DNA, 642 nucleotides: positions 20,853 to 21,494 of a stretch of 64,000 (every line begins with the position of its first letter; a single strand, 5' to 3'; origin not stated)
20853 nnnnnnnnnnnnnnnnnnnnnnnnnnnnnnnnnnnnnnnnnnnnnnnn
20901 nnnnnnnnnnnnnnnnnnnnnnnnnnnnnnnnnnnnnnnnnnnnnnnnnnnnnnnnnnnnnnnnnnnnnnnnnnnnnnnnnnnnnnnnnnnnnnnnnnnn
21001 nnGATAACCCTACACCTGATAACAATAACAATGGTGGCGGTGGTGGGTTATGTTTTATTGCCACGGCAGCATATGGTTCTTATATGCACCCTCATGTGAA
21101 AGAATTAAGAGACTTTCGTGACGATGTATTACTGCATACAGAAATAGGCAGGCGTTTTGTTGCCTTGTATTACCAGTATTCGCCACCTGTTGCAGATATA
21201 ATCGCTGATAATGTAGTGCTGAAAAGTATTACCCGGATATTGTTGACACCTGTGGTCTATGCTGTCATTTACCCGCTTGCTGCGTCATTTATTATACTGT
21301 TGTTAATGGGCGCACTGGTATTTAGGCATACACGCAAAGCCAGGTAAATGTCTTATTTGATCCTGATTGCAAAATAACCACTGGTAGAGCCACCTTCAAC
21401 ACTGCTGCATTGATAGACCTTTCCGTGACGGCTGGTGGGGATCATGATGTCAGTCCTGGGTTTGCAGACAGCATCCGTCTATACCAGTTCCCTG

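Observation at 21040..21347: Candidate undescribed C-terminal sorting/anchoring module: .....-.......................hydrophobic helix-RHTRKAR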

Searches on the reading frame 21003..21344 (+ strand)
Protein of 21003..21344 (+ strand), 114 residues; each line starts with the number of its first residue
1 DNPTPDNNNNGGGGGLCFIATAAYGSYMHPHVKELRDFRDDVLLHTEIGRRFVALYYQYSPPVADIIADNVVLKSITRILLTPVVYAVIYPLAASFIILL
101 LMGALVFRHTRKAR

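Call 3: search_protein_families(library=ncbifam, proteins=[window:21003-21344:+], max_evalue=1)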
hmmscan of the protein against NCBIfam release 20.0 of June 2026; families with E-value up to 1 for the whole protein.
window:21003-21344:+ (114 aa): 2 families
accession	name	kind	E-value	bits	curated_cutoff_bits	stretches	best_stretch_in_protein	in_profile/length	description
NF041770.1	CFI_box_CTERM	domain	1.5e-30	104.8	40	1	17-85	1-69/69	CFI-box-CTERM domain-containing protein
NF010299.0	PRK13739.1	equivalog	0.08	12.4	177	1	71-108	15-48/197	conjugal transfer pilus-stabilizing protein TraP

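Call 4: search_protein_families(library=pfam, proteins=[window:21003-21344:+], max_evalue=1)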
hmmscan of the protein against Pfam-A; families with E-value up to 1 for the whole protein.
window:21003-21344:+ (114 aa): 1 family
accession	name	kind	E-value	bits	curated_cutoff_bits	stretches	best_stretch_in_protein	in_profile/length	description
PF07296.16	TraP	-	0.031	13.9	25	1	72-102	17-47/202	TraP protein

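Call 8: find_homologous_proteins(query=window:21036-21344:+, max_evalue=0.001)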
Query window:21036-21344:+ (103 aa): 100 proteins with E <= 0.001 among 119 candidates.
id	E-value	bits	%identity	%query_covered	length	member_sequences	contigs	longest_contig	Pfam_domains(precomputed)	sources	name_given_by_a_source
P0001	9.4e-34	133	78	79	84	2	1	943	-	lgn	-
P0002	4.5e-33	131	69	83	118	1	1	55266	-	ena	-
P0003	1.2e-31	127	63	93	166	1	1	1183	-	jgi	-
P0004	4.6e-28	115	56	95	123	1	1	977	-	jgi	jgi:hypothetical protein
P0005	1.6e-27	113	55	93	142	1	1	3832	-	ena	-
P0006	3.9e-27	112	51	95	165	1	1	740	-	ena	-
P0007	1.3e-26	111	63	73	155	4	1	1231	-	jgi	jgi:hypothetical protein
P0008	1.3e-26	110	57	84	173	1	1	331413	-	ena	-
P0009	1.9e-26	110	56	93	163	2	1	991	-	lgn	-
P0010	2.2e-26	110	61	73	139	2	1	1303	-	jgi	jgi:hypothetical protein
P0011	3.2e-26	109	55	93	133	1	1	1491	-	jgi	jgi:hypothetical protein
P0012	6.4e-26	108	62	80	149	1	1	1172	-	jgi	-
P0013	8.5e-26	108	55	94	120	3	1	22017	-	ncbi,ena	-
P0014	9.7e-26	108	63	78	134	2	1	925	-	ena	-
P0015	1.1e-25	108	50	95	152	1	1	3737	-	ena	-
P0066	2.1e-18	84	51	93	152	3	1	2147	-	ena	-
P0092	2.5e-12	65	51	70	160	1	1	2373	PF18998.7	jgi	jgi:hypothetical protein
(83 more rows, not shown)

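Call 14: find_related_loci(query=A1, collection=genome_contigs, flank=10000)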
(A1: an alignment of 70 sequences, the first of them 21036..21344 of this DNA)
Query A1 (103 aa) in genome_contigs; peptide patterns used: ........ (x = any residue, [..] = any of these).
599 stretches matched a pattern (row limit reached: there are more); 587 encode a relative of the query (tblastn E <= 1e-3); the best 80 are kept; 80 distinct loci.
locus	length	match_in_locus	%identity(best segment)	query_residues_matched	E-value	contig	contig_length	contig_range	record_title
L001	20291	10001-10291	82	5-101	3e-53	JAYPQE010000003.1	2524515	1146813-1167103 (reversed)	MAG: Candidatus Eutrophobius brisbanensis isolate SD3109_NP_maxbin_bins.tsv.086 contig_7445_pilon, whole genome shotgun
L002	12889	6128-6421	56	6-103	2e-33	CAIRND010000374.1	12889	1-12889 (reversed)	MAG: uncultured Geobacteraceae bacterium isolate Ja_bin-5855 genome assembly, contig: bin-5855:374/705, whole genome sho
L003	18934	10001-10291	59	6-101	2e-33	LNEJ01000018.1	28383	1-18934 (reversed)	MAG: Gammaproteobacteria bacterium Ga0074134 Ga0074134_117.1, whole genome shotgun sequence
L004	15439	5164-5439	58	6-97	4e-33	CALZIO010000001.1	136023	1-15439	MAG: uncultured Chromatiaceae bacterium isolate FCS_M_Gamma_047.1 genome assembly, contig: NODE_2_length_136023_cov_12.9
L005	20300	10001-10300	57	1-103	1e-32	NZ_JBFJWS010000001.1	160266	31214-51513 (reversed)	MAG: Zhongshania sp. isolate Mix_sand19.2022.05.G.28 k141_2860727_length_160266_cov_22.9551, whole genome shotgun sequen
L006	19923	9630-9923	62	3-101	1e-32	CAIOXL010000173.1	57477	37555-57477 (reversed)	MAG: uncultured Geobacteraceae bacterium isolate MJ3_bin-256 genome assembly, contig: bin-256:173/204, whole genome shot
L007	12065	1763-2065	52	3-103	3e-32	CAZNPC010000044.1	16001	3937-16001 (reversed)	MAG TPA_asm: uncultured Nitrospirales bacterium isolate SRP128015_co2_11 genome assembly, contig: NODE_2148_length_16001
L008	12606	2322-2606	60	1-95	3e-32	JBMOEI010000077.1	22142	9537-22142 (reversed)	MAG: Desulfuromonadaceae bacterium isolate Deming_bin.100 contig5824, whole genome shotgun sequence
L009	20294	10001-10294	54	6-103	1e-31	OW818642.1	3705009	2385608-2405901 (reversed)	metagenome genome assembly, chromosome: 1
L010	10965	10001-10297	54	6-103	1e-31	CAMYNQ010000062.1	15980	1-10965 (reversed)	MAG: uncultured Chromatiaceae bacterium isolate FO_M_Gamma_043.1 genome assembly, contig: NODE_2331_length_15980_cov_7.1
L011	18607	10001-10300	54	1-96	6e-32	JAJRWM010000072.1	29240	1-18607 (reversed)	MAG: bacterium isolate Dive96_bin2.216 k141_901908, whole genome shotgun sequence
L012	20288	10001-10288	54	2-97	2e-31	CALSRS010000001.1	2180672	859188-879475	MAG: uncultured Gammaproteobacteria bacterium isolate L_MB228 genome assembly, contig: contig_31686_L_MB228, whole genom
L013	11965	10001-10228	68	6-81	2e-31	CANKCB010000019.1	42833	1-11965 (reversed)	MAG: Gammaproteobacteria bacterium isolate RH-27jun17-231 genome assembly, contig: RH-27jun17-C2148, whole genome shotgu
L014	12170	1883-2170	53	6-100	4e-31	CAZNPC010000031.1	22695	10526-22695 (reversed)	MAG TPA_asm: uncultured Nitrospirales bacterium isolate SRP128015_co2_11 genome assembly, contig: NODE_1049_length_22695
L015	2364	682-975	57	4-101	3e-31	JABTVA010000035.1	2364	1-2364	MAG: Deltaproteobacteria bacterium isolate H5_GWC seq0035, whole genome shotgun sequence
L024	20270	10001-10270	58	6-95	3e-30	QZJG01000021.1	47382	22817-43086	MAG: Nitrospiraceae bacterium isolate SURF_45 Ga0104751_1001054, whole genome shotgun sequence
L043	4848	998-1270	55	1-91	1e-28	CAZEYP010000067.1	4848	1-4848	MAG TPA_asm: uncultured Nitrospirota bacterium isolate binchicken_co172_141 genome assembly, contig: NODE_17921_length_4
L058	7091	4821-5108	52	6-101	3e-28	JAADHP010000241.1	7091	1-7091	MAG: Nitrospirota bacterium isolate M_MetaBat.199 contig-127_23285, whole genome shotgun sequence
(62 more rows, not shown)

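Call 19: predict_structure(alignment_id=A1)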
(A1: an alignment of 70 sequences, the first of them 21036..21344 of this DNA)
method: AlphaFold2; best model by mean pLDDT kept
length: 103 residues; sequences in the alignment: 70
mean_pLDDT: 91.2   pTM: 0.69
mean pLDDT of the five models: 91.2, 90.0, 85.8, 85.2, 84.5
residues with pLDDT >= 90: 87; 70-90: 10; 50-70: 4; < 50: 2
segments of 3 or more residues with pLDDT < 50: none
pLDDT, mean of each block of 10 residues (from residue 1): 67 90 94 96 94 93 95 93 95 97 89
secondary structure, 60 per line:
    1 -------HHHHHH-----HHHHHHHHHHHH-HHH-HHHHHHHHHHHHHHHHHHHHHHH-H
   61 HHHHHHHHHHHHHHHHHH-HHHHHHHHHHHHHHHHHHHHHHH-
elements in order: H8-13 H19-30 H36-58 H60-78 H80-102

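Call 37: search_protein_families(library=pfam, alignment_id=A3, max_evalue=0.001)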
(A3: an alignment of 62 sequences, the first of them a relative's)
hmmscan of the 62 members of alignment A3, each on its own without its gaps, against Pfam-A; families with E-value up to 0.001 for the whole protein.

A. member 1, L001:1006-2313:+ (436 aa): 3 families
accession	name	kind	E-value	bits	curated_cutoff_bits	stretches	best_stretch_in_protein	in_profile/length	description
PF00924.24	MS_channel_2nd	-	3.2e-18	66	20.2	1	256-323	2-68/68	Mechanosensitive ion channel, beta-domain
PF21082.3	MS_channel_3rd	-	1.6e-08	35.3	21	1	333-420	4-88/88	Mechanosensitive ion channel MscS, C-terminal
PF21088.3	MS_channel_1st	-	2.2e-07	31.2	23.1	1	214-254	2-42/42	Mechanosensitive ion channel, transmembrane helices 2/3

B. families by the number of members that match (of 62 scanned): 58 families (the first 25 are shown)
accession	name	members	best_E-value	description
PF07690.21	MFS_1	6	9.1e-65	Major Facilitator Superfamily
PF00083.30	Sugar_tr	4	2e-13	Sugar (and other) transporter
PF02405.21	MlaE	3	2.4e-76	Permease MlaE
PF01578.25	Cytochrom_C_asm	3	1.9e-36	Cytochrome C assembly protein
PF04240.17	Caroten_synth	3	2.1e-27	Carotenoid biosynthesis protein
PF12704.14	MacB_PCD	3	3.9e-18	MacB-like periplasmic core domain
PF12832.13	MFS_1_like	3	1.2e-17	MFS_1 like family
PF02687.27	FtsX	3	1.6e-13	FtsX-like permease C-terminal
PF05977.19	MFS_3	3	5.4e-10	Transmembrane secretion effector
PF01306.25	LacY_symp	3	8.4e-07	LacY proton/sugar symporter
PF04143.19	Sulf_transp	2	3.2e-52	Sulphur transport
PF09721.15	Exosortase_EpsH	2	6.7e-49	Transmembrane exosortase (Exosortase_EpsH)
PF01758.21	SBF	2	3.1e-42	Sodium Bile acid symporter family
PF03916.19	NrfD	2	3.7e-38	Polysulphide reductase, NrfD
PF02386.22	TrkH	2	1.6e-28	Cation transport protein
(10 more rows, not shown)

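Call 38: search_protein_representatives(alignment_id=A1)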
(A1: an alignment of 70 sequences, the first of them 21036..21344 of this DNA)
Query: 70 sequences, 141 profile positions. Proteins with E-value up to 0.001 (for the whole library): 30766; up to 1e-10: 24325; up to 1e-30: 3516. The best 150 are listed.
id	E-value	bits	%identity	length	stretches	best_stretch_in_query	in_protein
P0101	1.4e-89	313.0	-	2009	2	28-135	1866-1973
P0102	2.7e-63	227.8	-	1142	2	28-136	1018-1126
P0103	3.9e-55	201.3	-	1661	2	26-112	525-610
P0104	3.4e-54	198.3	-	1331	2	32-128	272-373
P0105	1.7e-45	170.1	-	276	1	9-135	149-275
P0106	1.8e-45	170.0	-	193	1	21-137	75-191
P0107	4.2e-45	168.8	-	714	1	20-136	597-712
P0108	9.4e-45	167.7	-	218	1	21-136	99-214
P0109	1.6e-44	167.0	-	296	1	21-136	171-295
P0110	2.1e-44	166.6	-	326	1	20-137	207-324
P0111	2.1e-44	166.5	-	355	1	32-135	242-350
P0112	3.1e-44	166.0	-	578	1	18-134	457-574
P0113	3.7e-44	165.8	-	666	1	23-136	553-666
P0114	3.7e-44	165.8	-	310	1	32-137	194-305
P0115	3.9e-44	165.7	-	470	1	25-134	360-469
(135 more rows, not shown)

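Call 45: search_solved_structures(query=A1, max_evalue=10)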
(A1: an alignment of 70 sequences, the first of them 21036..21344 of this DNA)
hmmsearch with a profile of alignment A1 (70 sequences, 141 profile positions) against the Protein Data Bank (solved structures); distinct sequences matched with E-value up to 10: 4.
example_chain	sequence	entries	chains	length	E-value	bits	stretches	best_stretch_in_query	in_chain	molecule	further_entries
5wxv_A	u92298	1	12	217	0.1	15.2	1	66-116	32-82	Isochorismate lyase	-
5xo1_A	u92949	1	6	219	0.1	15.2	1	66-116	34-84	Isochorismate lyase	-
3tg2_A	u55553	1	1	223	0.35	13.5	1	66-113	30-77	Vibriobactin-specific isochorismatase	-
3tb4_A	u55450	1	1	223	0.43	13.2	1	66-113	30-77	Vibriobactin-specific isochorismatase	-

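Call 46: search_protein_families(library=pfam, proteins=[L043:1388-2146:+, L002:3453-4010:+, L024:13135-14205:+, L058:5290-6942:+], max_evalue=0.01)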
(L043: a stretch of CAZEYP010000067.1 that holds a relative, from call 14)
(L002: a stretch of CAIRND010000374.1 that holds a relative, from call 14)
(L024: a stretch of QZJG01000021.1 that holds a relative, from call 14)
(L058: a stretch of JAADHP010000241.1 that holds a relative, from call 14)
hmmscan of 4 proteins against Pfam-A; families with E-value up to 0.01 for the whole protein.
L043:1388-2146:+ (253 aa): 4 families
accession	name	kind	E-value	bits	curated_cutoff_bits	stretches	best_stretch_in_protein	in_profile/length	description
PF13557.12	Phenol_MetA_deg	-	4.8e-10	40.3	22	1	37-235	30-226/242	Putative MetA-pathway of phenol degradation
PF13505.12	OMP_b-brl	-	8.3e-05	23.3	28.7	0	44-192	40-149/175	Outer membrane protein beta-barrel domain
PF11383.14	DUF3187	-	0.00079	19.1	24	0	70-200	137-266/320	Protein of unknown function (DUF3187)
PF07642.17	BBP2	-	0.0085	15.8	26.2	0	20-84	216-280/339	Putative beta-barrel porin-2, OmpL-like. bbp2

L002:3453-4010:+ (186 aa): 0 families

L024:13135-14205:+ (357 aa): 3 families
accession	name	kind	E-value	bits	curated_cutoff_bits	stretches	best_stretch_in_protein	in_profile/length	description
PF00072.30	Response_reg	-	1.3e-30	106.3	30.2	1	10-118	2-110/111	Response regulator receiver domain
PF13487.12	HD_5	-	1.5e-28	100.1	27.2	1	171-336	7-169/170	HD domain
PF01966.28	HD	-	9.9e-19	68.2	22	1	180-301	3-115/116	HD domain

L058:5290-6942:+ (551 aa): 4 families
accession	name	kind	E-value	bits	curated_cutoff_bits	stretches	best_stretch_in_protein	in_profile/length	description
PF02518.31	HATPase_c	-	8.3e-28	97.5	26.4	1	434-545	1-110/111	Histidine kinase-, DNA gyrase B-, and HSP90-like ATPase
PF00512.31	HisKA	-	6.2e-16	58.6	26.9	1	326-389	2-63/66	His Kinase A (phospho-acceptor) domain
PF00672.30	HAMP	-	1e-14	55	25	1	237-285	3-51/53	HAMP domain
PF21563.3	Mcp40H-20_sensor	-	3.1e-06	27.9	27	1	78-199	5-107/112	Methyl-accepting chemotaxis sensory transducer, class 40H, sensor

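Call 55: fold_search(model_id=the predicted structure, library=pdb)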
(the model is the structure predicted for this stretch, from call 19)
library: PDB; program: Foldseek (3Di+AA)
matches with E <= 10: 5; with E <= 0.001: 0
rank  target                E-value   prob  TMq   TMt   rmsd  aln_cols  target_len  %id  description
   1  29aj                  6.6e+00  0.02  0.16  0.07   9.7        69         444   16  Crystal Structure of the human mARC1 M187K variant (released 2026-03-18)
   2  4e9m_A                7.0e+00  0.03  0.20  0.20  13.1        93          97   22  NOD1 card domain with three disulfide-clinched, domain-swapped dimers in the asymmetric unit (released 2012-04-04)
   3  5ewx_B                7.8e+00  0.02  0.16  0.11   9.2        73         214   14  Fusion protein of T4 lysozyme and B4 domain of protein A from staphylococcal aureus with chemical cross-linker EY-CBS (released 2016-03-30)
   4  7log                  8.3e+00  0.02  0.17  0.12   9.6        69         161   16  T4 lysozyme mutant L99A in complex with 3-butylpyridine (released 2021-08-25)
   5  5vba_B                9.9e+00  0.01  0.16  0.07   9.3        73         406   15  Structure of EspG1 chaperone from the type VII (ESX-1) secretion system determined with the assistance of N-terminal T (released 2017-07-05)

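Call 59: find_encoding_contigs(protein=P0092, flank=3000, max_places=3)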
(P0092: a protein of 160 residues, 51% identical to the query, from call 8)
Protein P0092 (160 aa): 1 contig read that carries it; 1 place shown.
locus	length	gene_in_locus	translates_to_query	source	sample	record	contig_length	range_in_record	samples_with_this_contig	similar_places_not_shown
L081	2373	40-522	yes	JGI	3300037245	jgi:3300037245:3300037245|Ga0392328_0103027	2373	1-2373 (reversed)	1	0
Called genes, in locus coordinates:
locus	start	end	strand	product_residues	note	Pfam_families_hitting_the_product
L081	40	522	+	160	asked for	PF18998:Flg_new_2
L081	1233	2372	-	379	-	?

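Call 60: find_encoding_contigs(protein=P0066, flank=5000, max_places=3)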
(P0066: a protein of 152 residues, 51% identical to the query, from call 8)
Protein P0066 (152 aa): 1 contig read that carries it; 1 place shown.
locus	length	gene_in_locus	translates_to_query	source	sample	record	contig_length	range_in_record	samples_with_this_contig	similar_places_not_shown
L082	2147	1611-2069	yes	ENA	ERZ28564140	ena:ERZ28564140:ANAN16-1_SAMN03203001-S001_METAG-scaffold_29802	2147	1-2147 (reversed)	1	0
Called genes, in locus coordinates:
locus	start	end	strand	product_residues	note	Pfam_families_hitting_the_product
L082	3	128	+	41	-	?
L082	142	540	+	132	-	-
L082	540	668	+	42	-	-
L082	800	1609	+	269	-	-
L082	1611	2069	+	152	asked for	-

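Call 64: search_dna_similar(query=window:21036-21344:+, collection=plasmids, mode=protein, max_evalue=0.001, max_rows=15)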
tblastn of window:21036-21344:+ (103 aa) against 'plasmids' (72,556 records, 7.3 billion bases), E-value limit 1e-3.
Records with a match: 68; places in all: 68; records where one place covers at least 80% of the query: 1.
Best place of each record, by identity: <60% 68.
By first word of the organism name: Xanthomonas 23; Ralstonia 12; Burkholderia 9; Aeromonas 7; Paracoccus 5; Acinetobacter 3; Rhodanobacter 2; Haloquadratum 1; Comamonadaceae 1; Haliscomenobacter 1; and 4 more.
By predicted mobility (MOB-suite, as given by PLSDB): mobilizable 35; non-mobilizable 26; conjugative 7.
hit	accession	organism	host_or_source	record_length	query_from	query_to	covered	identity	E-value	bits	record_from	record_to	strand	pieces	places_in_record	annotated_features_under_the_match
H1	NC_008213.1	Haloquadratum walsbyi DSM 16790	-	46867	1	87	84%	43.7%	8e-11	64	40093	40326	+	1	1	CFI-box-CTERM domain-containing protein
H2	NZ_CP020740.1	Burkholderia ubonensis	soil,soil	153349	4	74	69%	46.5%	3e-10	62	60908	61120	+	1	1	cold shock domain-containing protein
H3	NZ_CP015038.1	Burkholderia cenocepacia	Homo sapiens,Cord blood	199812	4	77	72%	43.2%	1e-9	61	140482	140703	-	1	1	cold shock domain-containing protein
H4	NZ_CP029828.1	Burkholderia sp. JP2-270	sigle cell,rice rhizosphere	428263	4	77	72%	43.2%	2e-9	60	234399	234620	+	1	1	cold shock domain-containing protein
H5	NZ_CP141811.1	Burkholderia thailandensis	Homo sapiens,tissue sample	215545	4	77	72%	43.2%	3e-9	59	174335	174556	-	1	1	cold shock domain-containing protein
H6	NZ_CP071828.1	Burkholderia anthina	pure culture,RoundUp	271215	4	77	72%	43.2%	3e-9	59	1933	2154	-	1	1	cold shock domain-containing protein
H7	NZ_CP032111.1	Acinetobacter lwoffii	cell culture,permafrost, Kolyma lowland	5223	6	77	70%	43.1%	2e-12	68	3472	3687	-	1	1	CFI-box-CTERM domain-containing protein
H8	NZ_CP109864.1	Paracoccus aminovorans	bacteria,human fecal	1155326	1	74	72%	41.9%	8e-11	64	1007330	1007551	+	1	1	record has no annotation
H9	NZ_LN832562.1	Paracoccus aminovorans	-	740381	1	74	72%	41.9%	8e-11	64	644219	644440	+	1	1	calcium-binding protein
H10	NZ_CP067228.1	Paracoccus sp. MC1862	pure cultures of bacteria,river bed soil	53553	6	76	69%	43.7%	4e-11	65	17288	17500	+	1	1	CFI-box-CTERM domain-containing protein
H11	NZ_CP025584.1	Paracoccus jeotgali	-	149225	3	74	70%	41.7%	6e-10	61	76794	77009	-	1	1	calcium-binding protein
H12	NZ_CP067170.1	Paracoccus aestuarii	cell culture,isolated from tidal flat ...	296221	4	83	78%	37.5%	5e-10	61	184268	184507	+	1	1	CAP domain-containing protein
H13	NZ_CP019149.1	Acinetobacter lwoffii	-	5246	6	74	67%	43.5%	8e-11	64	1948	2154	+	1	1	CFI-box-CTERM domain-containing protein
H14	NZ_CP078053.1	Acinetobacter lwoffii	whole organism,bedside rail in hospital ...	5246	6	74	67%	43.5%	8e-11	64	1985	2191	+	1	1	CFI-box-CTERM domain-containing protein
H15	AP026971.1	Comamonadaceae bacterium OS-4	-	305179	6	74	67%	43.5%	4e-8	56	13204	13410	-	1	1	hypothetical protein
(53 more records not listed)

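Call 65: get_annotated_region(hit=H3, flank=4000)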
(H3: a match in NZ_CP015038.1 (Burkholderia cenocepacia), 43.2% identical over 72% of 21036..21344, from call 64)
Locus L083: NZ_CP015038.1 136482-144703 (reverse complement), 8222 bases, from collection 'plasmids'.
description: Burkholderia cenocepacia strain 895 plasmid pBcp895-1, complete sequence
organism: Burkholderia cenocepacia (NCBI taxid 95486)
taxonomy: Bacteria; Pseudomonadota; Betaproteobacteria; Burkholderiales; Burkholderiaceae; Burkholderia; Burkholderia cenocepacia
host: -; source: Homo sapiens,Cord blood; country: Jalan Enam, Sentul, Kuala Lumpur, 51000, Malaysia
typing (MOB-suite, as given by PLSDB): conjugative; relaxase MOBH; mating-pair formation MPF_T
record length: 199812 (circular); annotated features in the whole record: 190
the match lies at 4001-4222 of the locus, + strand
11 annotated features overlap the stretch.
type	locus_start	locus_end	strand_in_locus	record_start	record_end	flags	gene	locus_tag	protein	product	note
CDS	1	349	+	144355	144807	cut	-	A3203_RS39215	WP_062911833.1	hypothetical protein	-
CDS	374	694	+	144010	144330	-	-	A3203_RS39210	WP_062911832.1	hypothetical protein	-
CDS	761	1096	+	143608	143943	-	-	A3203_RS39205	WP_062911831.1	hypothetical protein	-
CDS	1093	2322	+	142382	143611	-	-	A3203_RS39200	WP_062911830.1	DUF1173 family protein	-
CDS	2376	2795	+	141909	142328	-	-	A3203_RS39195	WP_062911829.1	hypothetical protein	-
CDS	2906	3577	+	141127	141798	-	-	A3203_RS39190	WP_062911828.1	Lar family restriction alleviation protein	-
CDS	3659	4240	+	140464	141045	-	-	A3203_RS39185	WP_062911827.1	cold shock domain-containing protein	-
CDS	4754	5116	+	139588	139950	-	-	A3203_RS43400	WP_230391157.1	hypothetical protein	-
CDS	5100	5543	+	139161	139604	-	-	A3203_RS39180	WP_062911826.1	hypothetical protein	-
CDS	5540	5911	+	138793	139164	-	-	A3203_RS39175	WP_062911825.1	hypothetical protein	-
CDS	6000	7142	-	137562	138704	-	-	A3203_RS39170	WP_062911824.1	integrase domain-containing protein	-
